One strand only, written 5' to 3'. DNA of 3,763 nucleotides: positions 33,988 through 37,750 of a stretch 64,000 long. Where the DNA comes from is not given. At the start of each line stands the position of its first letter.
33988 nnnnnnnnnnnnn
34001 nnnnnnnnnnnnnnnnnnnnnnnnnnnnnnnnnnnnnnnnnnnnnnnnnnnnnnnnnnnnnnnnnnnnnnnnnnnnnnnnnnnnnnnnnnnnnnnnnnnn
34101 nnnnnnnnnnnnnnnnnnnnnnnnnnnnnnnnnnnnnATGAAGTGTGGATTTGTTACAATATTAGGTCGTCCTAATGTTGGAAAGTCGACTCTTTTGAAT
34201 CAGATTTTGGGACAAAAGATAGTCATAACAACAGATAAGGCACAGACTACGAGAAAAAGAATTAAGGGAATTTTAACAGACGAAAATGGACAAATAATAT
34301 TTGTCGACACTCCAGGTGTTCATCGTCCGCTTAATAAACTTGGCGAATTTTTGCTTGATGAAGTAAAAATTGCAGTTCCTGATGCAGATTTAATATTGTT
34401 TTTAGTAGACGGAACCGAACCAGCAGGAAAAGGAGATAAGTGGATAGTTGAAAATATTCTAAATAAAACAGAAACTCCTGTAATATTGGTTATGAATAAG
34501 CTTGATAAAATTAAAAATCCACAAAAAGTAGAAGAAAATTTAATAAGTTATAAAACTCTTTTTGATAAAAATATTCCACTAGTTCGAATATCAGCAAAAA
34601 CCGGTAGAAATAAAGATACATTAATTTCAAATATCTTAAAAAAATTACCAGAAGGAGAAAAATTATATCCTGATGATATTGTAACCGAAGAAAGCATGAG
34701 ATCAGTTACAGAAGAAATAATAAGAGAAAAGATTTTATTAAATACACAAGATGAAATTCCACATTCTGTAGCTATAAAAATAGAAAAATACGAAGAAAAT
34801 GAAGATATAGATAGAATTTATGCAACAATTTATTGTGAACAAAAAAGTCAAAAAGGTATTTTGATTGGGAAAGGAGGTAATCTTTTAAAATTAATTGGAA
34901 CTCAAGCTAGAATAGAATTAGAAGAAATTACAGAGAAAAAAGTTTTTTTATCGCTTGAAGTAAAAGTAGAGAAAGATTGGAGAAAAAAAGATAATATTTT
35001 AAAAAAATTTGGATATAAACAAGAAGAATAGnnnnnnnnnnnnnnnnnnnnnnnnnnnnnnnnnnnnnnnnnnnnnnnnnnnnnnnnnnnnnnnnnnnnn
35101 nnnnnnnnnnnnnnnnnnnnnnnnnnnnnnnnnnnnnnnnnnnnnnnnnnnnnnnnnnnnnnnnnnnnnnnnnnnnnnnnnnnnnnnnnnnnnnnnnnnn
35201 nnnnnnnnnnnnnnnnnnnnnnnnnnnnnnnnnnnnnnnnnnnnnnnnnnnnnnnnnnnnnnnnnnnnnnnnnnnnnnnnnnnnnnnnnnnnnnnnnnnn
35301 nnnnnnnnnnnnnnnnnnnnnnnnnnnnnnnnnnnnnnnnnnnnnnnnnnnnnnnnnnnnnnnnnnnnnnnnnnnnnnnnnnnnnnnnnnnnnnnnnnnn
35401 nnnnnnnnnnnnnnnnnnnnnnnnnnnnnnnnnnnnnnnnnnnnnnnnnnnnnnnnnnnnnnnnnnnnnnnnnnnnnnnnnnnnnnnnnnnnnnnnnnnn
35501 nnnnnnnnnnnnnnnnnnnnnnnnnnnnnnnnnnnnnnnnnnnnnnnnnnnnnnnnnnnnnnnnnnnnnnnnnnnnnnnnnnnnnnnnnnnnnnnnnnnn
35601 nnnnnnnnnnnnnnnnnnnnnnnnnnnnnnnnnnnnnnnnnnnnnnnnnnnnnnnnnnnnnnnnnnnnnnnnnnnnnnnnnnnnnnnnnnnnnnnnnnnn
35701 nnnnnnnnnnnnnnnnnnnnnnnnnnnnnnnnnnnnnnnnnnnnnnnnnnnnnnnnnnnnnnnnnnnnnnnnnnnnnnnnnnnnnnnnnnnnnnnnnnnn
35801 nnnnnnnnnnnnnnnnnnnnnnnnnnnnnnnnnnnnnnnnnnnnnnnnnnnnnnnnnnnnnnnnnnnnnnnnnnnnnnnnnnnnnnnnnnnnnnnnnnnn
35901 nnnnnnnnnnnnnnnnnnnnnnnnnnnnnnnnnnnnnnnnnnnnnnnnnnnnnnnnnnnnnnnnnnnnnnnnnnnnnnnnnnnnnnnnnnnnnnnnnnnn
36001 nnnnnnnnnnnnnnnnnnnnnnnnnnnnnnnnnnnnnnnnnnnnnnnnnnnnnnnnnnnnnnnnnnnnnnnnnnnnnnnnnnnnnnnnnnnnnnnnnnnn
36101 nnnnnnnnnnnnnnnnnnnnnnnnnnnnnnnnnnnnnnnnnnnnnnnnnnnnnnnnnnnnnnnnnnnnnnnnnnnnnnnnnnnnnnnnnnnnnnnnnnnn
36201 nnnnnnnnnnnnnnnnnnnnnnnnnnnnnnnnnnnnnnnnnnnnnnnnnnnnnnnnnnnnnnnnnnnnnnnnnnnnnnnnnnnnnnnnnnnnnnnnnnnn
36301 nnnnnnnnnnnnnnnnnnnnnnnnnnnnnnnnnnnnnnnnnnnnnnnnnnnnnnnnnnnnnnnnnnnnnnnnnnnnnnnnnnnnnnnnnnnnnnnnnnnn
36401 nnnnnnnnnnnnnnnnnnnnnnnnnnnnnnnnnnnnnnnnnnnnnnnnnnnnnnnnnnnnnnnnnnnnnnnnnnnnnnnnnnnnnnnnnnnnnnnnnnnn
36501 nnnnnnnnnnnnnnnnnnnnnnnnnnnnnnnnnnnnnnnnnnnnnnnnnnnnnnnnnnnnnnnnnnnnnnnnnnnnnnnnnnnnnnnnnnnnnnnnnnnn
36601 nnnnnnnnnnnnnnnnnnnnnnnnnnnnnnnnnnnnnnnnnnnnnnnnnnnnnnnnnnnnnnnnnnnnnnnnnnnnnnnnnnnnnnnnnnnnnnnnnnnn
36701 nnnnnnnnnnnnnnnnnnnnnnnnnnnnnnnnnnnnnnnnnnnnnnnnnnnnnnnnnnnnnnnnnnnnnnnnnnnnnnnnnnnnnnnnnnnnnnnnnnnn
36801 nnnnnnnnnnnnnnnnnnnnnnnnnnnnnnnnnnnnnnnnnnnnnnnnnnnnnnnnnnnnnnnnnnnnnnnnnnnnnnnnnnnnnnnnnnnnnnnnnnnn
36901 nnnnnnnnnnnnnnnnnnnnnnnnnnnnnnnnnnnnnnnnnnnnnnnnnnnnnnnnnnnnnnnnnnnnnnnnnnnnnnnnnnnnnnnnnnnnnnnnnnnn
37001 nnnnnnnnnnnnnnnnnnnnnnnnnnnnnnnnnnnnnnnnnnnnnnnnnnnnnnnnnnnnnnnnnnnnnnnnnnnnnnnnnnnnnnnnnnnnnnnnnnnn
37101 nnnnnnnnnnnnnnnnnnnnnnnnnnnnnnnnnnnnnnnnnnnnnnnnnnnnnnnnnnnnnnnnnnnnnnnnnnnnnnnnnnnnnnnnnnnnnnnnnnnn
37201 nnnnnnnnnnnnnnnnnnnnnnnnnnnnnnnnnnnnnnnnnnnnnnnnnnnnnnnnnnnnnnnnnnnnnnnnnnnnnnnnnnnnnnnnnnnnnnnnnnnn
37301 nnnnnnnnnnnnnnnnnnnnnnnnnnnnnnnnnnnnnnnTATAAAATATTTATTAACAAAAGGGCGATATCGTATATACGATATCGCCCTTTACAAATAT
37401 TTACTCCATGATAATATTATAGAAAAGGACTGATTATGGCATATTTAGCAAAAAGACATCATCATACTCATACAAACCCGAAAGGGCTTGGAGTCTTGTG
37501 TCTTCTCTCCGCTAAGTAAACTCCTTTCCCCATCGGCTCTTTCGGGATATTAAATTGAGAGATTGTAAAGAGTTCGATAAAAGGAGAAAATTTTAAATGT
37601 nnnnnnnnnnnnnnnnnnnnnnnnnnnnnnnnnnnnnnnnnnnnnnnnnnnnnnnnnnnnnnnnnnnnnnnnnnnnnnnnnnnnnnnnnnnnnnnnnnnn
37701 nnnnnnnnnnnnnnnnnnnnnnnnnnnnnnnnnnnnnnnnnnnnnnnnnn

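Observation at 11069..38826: Uncharacterised membrane-protein family with two of three paralogs behind amino-acid leader peptides: candidate new amino-acid transporter or response system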

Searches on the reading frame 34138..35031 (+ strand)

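Call 65: search_protein_families(library=pfam, proteins=[window:34138-35031:+], max_evalue=0.00001)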
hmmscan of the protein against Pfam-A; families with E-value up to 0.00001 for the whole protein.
window:34138-35031:+ (297 aa): 6 families
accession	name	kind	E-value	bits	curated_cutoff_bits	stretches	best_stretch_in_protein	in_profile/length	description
PF01926.29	MMR_HSR1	-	2.4e-25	89.3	21.9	1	6-121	2-113/113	50S ribosome-binding GTPase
PF07650.23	KH_2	-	8.2e-17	61.2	22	1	206-282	1-78/78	KH domain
PF02421.24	FeoB_N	-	1.8e-11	44.2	27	1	6-165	3-155/156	Ferrous iron transport protein B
PF00009.33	GTP_EFTU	-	2.7e-10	40.6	26.5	1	6-171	6-187/188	Elongation factor Tu GTP binding domain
PF00350.29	Dynamin_N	-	2.7e-09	37.7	27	0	6-40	1-34/168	Dynamin family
PF03193.22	RsgA_GTPase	-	5.1e-07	30.1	30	0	5-62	108-169/174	RsgA GTPase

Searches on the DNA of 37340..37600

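Call 12: search_rna_families(source=window, start=37340, end=37600, threshold=evalue, max_evalue=10)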
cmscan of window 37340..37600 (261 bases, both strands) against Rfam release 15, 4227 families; matches with E-value up to 10: 8.
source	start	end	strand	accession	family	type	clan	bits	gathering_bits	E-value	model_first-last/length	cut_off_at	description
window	37352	37419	-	RF02551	DapZ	Cis-reg;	-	21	56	0.15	1-78/78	no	ABC transporter regulator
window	37379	37519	+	RF02414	rli60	Gene; sRNA;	-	21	60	1.3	1-191/191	no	Listeria sRNA rli60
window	37344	37402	+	RF04205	MIR2606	Gene; miRNA;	-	15.6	139.7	10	1-165/165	no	MIR2606 microRNA precursor family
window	37347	37409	-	RF00746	mir-454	Gene; miRNA;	-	15.3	60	0.95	1-103/103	no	mir-454 microRNA precursor family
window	37340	37399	+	RF02551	DapZ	Cis-reg;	-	15.1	56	3.3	21-78/78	5'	ABC transporter regulator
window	37357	37392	-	RF03269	mir-5697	Gene; miRNA;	-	14.7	50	3.6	1-59/59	no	mir-5697 microRNA precursor family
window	37404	37489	-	RF00065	snoR9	Gene; snRNA; snoRNA; CD-box;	CL00132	12.5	90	1.1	1-128/128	no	Small nucleolar RNA snoR9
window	37340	37390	-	RF02778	FdoG1_thermometer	Cis-reg; thermoregulator;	-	9.5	50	4.2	1-62/193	3'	FdoG-1 5' UTR thermometer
